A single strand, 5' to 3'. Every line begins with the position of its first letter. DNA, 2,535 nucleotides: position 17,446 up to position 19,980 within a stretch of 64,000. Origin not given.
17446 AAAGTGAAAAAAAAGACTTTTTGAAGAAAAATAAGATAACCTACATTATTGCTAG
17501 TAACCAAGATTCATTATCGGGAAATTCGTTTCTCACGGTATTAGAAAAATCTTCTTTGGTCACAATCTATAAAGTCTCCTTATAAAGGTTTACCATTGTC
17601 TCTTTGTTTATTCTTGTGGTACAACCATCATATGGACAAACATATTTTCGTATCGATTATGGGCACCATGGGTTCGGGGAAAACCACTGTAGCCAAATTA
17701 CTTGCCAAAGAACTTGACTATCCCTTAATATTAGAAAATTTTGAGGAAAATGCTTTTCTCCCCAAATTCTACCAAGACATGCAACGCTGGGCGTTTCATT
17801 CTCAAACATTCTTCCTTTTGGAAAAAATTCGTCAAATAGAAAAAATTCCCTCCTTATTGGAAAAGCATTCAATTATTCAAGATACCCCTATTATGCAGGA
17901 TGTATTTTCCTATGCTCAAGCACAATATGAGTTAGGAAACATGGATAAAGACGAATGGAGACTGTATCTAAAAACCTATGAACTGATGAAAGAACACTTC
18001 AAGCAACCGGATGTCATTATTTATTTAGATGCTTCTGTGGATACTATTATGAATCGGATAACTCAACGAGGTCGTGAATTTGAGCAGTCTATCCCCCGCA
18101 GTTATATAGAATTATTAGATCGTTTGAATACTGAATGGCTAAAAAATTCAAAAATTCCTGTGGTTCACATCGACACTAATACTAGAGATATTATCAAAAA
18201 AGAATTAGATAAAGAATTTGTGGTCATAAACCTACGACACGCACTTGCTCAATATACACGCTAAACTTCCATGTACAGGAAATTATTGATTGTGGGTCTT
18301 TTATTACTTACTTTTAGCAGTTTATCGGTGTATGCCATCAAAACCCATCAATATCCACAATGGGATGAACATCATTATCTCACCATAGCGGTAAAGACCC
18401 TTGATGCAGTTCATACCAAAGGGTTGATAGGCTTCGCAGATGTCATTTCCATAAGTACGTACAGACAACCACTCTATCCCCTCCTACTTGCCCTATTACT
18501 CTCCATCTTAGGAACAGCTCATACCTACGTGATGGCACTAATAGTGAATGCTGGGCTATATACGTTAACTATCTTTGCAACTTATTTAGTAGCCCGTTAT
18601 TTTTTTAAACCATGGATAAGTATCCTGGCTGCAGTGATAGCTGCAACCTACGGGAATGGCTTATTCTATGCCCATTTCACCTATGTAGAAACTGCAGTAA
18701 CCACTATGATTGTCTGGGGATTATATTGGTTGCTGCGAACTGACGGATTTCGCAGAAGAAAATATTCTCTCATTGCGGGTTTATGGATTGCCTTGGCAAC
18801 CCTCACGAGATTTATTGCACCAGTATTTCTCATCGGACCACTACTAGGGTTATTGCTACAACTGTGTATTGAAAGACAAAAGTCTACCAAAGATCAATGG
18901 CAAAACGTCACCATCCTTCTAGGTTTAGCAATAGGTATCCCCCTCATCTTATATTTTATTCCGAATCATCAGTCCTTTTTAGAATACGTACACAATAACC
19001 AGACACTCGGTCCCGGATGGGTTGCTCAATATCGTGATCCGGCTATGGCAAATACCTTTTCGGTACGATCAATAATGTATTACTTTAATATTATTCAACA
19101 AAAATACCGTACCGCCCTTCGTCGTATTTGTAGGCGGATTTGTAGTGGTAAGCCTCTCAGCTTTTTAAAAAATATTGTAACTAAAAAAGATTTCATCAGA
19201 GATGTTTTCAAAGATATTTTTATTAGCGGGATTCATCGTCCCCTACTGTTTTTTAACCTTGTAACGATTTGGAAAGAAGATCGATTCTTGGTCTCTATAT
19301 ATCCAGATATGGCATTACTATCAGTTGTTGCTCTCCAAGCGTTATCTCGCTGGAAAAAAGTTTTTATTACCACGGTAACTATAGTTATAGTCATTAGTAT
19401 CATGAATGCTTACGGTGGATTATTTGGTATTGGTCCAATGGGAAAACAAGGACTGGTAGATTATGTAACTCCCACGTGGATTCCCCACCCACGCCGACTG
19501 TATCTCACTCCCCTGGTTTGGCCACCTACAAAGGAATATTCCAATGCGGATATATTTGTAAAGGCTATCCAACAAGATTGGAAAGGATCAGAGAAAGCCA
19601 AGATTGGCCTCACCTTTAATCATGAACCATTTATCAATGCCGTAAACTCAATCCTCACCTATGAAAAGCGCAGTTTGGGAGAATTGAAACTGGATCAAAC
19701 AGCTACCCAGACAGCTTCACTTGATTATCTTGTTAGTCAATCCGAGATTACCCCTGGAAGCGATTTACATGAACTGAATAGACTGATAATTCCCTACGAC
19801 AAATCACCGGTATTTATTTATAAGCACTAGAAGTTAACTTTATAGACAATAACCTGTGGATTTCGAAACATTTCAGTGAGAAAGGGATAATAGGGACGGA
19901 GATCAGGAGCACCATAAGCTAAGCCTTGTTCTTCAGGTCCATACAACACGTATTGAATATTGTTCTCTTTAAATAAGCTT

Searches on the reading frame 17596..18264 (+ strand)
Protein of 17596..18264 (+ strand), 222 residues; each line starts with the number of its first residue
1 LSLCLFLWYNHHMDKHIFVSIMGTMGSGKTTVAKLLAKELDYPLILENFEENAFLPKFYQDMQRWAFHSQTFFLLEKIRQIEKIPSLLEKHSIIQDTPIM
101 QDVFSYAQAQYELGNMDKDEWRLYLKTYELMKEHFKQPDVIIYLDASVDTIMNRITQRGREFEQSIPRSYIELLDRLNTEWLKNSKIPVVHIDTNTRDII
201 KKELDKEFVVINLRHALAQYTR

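Call 44: search_protein_families(library=pfam, proteins=[window:17596-18264:+], max_evalue=0.01)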
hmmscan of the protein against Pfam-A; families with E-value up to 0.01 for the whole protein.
window:17596-18264:+ (222 aa): 14 families
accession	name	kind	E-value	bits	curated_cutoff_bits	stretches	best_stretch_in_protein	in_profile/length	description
PF01712.25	dNK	-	3.1e-47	161.4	27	1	20-211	2-196/203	Deoxynucleoside kinase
PF13238.12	AAA_18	-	6.8e-08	33.5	29.4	1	20-161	2-114/128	AAA domain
PF01202.28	SKI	-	9.1e-08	32.8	22.1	1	25-45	1-21/159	Shikimate kinase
PF13207.12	AAA_17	-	7.9e-07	29.9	27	0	23-45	2-24/136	AAA domain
PF02223.23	Thymidylate_kin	-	1.8e-06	28.2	27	1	23-164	3-146/185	Thymidylate kinase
PF00004.35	AAA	-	4.6e-05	24.3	21.2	1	21-49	3-31/131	ATPase family associated with various cellular activities (AAA)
PF13671.12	AAA_33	-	8e-05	23.4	27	1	21-161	4-121/143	AAA domain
PF13189.12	Cytidylate_kin2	-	0.00012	22.8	28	1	19-45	2-28/176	Cytidylate kinase-like family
PF13521.12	AAA_28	-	0.00029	21.5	27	1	19-66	2-50/164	AAA domain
PF20720.3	nSTAND3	-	0.0011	19.1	27.2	1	12-40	13-41/155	Novel STAND NTPase 3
PF02224.24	Cytidylate_kin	-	0.0029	17.8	26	0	19-45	1-27/211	Cytidylate kinase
PF00005.33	ABC_tran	-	0.0041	18.2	25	1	18-42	13-37/137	ABC transporter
PF00406.28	ADK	-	0.0045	17.6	26.8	0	129-195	94-123/151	Adenylate kinase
PF02367.23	TsaE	-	0.0049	17.3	26.6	0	13-42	18-47/128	Threonylcarbamoyl adenosine biosynthesis protein TsaE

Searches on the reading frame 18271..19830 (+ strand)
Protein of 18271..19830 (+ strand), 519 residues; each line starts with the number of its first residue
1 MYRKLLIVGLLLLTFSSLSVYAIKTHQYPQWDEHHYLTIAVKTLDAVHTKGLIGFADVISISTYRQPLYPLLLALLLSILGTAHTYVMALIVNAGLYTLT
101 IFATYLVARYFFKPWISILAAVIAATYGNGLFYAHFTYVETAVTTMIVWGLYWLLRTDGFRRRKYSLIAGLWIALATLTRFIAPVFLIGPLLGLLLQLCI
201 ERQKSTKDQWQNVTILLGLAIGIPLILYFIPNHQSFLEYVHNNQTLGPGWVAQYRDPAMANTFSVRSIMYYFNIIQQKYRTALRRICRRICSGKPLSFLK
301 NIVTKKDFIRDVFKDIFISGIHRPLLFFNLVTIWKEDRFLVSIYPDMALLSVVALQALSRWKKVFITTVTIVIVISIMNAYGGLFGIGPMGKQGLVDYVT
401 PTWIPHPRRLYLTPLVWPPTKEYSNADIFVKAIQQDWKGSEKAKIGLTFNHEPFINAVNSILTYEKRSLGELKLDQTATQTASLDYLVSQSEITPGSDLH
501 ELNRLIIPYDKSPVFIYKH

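Call 32: search_protein_families(library=pfam, proteins=[window:18271-19830:+], max_evalue=0.001)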
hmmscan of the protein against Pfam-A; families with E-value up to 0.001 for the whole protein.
window:18271-19830:+ (519 aa): 1 family
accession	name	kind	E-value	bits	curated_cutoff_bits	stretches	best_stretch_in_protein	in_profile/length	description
PF13231.12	PMT_2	-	1.8e-07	32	26.1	1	67-227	4-159/160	Dolichyl-phosphate-mannose-protein mannosyltransferase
